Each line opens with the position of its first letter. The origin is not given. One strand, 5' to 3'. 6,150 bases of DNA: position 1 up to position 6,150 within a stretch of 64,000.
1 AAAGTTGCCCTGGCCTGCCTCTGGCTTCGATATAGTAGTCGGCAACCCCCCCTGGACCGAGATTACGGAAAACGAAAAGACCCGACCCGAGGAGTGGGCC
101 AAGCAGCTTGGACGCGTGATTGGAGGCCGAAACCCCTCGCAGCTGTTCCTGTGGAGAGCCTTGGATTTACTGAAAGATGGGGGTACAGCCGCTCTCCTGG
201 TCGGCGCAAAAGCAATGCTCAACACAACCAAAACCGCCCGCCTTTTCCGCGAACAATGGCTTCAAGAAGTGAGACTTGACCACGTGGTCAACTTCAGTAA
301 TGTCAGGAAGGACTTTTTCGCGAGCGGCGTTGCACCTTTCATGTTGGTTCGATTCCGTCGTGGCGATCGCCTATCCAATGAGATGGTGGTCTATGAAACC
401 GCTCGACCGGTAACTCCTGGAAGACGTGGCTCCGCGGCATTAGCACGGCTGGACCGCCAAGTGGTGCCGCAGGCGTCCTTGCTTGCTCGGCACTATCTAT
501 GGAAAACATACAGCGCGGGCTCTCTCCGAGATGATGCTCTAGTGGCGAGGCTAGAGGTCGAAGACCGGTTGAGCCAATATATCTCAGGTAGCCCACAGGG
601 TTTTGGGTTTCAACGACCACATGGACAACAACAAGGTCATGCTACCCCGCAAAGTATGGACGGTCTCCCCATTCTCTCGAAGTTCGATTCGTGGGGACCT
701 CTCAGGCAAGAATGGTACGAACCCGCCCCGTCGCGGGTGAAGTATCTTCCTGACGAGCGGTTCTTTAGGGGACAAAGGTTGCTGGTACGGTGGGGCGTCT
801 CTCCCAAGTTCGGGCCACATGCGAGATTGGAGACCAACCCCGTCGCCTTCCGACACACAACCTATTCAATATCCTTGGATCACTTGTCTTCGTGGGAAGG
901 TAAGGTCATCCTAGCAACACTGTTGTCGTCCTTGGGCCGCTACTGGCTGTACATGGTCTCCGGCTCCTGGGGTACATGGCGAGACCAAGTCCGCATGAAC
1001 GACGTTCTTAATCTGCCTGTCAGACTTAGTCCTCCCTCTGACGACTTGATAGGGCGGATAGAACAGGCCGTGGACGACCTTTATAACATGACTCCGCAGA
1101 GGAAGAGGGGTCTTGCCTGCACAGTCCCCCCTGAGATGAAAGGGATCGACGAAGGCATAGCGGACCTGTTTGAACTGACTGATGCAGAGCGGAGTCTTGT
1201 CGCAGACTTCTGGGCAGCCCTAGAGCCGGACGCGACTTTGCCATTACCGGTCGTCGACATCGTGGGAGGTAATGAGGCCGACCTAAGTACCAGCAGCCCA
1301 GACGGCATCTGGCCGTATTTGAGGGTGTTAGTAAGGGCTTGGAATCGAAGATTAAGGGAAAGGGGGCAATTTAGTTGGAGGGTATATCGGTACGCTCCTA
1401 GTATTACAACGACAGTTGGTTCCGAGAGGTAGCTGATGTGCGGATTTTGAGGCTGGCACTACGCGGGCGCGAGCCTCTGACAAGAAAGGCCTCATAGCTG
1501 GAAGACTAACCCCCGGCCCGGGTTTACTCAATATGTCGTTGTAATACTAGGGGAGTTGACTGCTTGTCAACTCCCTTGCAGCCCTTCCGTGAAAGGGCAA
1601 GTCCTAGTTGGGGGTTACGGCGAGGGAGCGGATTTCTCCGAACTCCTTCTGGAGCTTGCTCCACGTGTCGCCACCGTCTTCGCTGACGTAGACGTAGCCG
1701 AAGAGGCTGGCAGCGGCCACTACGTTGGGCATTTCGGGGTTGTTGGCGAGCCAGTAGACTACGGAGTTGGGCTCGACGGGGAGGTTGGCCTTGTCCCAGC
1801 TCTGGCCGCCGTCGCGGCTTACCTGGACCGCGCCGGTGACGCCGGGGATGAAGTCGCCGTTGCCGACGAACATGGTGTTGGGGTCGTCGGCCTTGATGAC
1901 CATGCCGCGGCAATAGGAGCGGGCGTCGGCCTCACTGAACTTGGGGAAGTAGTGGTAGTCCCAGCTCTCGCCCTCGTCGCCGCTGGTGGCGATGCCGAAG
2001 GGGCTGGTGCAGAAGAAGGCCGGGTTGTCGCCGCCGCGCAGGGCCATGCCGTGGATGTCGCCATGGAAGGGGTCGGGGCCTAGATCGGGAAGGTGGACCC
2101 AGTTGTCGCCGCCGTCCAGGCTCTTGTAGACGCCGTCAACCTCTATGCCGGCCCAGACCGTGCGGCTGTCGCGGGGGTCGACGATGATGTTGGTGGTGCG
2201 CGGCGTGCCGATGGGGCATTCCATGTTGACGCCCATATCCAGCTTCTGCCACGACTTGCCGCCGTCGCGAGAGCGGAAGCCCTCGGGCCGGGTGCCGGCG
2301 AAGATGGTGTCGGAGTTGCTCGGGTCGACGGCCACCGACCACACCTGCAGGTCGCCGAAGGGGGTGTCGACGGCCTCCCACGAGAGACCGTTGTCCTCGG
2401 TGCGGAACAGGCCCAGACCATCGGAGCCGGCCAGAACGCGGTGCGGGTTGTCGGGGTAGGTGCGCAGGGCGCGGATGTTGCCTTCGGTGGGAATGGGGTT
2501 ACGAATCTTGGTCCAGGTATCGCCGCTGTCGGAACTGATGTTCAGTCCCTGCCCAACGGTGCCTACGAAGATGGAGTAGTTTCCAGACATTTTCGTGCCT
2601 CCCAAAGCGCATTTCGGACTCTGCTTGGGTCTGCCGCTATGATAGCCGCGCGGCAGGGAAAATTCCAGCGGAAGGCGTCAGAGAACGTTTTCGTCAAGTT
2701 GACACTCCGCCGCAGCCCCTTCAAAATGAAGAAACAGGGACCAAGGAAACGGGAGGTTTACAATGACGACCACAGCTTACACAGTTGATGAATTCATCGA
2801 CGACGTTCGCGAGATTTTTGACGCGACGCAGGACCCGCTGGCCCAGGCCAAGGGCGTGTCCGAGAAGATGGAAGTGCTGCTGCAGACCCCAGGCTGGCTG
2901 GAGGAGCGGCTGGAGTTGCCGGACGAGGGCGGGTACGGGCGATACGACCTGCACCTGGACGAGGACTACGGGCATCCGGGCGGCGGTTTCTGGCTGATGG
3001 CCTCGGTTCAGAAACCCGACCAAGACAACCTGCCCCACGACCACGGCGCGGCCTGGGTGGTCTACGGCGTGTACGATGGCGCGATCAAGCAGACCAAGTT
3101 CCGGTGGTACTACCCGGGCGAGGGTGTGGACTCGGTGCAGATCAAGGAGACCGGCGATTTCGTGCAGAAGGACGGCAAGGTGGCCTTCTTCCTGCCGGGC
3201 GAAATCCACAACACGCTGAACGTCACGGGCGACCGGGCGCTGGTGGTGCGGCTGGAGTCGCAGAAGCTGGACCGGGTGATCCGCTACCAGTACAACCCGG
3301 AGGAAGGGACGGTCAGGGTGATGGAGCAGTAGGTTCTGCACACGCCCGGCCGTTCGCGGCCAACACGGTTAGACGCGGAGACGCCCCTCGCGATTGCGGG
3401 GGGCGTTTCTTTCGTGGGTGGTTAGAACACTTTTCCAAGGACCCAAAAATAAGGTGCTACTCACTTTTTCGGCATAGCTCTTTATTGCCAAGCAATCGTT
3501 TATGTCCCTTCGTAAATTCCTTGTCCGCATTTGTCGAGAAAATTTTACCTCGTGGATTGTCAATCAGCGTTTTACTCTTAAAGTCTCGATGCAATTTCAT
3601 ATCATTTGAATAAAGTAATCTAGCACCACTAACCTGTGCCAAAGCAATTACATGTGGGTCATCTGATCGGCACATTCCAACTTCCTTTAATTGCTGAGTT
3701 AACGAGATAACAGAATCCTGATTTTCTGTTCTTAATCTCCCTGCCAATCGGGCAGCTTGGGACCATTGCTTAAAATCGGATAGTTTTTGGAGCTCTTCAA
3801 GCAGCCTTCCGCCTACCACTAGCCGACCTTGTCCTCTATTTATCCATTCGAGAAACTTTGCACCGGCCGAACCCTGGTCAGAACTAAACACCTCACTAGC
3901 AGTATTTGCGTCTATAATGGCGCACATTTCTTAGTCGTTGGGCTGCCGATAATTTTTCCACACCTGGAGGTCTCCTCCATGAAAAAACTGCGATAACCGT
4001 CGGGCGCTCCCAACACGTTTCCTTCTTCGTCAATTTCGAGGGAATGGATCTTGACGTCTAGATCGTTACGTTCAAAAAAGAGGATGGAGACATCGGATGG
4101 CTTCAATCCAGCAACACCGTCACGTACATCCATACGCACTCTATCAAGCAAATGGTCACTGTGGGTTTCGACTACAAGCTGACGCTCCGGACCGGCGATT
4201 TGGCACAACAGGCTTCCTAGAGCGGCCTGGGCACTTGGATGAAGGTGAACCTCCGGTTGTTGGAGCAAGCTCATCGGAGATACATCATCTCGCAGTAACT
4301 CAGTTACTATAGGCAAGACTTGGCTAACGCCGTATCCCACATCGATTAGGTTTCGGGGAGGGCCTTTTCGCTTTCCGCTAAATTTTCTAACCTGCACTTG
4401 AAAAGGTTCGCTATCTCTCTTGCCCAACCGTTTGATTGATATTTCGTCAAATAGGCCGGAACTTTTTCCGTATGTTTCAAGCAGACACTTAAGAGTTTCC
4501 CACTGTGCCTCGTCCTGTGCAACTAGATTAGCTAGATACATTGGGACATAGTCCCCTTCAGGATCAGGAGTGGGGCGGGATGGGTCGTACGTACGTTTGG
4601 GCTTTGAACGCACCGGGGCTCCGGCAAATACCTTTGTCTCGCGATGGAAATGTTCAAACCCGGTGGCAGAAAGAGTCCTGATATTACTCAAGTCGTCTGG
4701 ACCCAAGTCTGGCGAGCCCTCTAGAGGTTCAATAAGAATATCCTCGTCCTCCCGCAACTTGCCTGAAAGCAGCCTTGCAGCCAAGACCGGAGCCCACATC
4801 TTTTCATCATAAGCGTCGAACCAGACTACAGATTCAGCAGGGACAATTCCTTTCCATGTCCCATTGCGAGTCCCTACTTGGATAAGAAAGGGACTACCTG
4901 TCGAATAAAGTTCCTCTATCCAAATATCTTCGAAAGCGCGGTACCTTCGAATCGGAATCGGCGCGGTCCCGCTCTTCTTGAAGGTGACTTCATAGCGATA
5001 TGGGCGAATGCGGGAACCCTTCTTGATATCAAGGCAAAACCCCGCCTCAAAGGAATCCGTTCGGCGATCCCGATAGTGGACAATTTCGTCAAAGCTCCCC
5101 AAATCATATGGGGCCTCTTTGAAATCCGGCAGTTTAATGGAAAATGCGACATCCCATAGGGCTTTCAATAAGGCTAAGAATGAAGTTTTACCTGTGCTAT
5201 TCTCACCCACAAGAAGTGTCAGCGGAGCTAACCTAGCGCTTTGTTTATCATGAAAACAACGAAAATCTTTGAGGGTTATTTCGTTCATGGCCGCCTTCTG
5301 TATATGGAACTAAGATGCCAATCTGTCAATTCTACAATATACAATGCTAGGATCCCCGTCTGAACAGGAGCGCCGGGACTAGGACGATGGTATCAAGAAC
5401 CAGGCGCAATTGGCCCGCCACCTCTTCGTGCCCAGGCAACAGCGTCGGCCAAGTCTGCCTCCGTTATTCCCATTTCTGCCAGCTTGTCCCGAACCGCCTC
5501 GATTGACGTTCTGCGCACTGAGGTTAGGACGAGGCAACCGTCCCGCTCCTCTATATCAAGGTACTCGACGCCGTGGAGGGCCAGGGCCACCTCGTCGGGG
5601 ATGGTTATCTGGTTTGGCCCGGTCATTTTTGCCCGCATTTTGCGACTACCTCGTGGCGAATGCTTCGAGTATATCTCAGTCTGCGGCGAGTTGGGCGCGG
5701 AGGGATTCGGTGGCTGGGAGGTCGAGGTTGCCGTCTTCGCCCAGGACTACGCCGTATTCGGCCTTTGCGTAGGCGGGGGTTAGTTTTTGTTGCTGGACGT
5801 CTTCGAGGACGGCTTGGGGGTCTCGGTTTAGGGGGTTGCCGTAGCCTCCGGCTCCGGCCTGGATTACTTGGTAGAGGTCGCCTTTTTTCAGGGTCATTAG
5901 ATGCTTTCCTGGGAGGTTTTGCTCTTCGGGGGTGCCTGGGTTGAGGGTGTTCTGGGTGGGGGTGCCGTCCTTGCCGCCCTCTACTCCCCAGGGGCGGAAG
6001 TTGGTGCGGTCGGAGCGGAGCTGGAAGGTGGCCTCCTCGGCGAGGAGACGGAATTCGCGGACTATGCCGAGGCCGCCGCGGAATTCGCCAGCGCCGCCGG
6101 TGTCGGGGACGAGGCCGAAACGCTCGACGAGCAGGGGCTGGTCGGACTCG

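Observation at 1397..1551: Inverted-repeat-bounded 147-bp unit overlapping the 3' end of the methyltransferase gene (copy 1 of 2)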

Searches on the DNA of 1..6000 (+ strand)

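Call 14: search_dna_similar(query=window:1-6000:+, collection=plasmids, mode=near)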
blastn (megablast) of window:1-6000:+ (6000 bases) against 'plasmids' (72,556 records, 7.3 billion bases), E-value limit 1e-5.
No match.
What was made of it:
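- Tried and rejected: No match (call 14).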
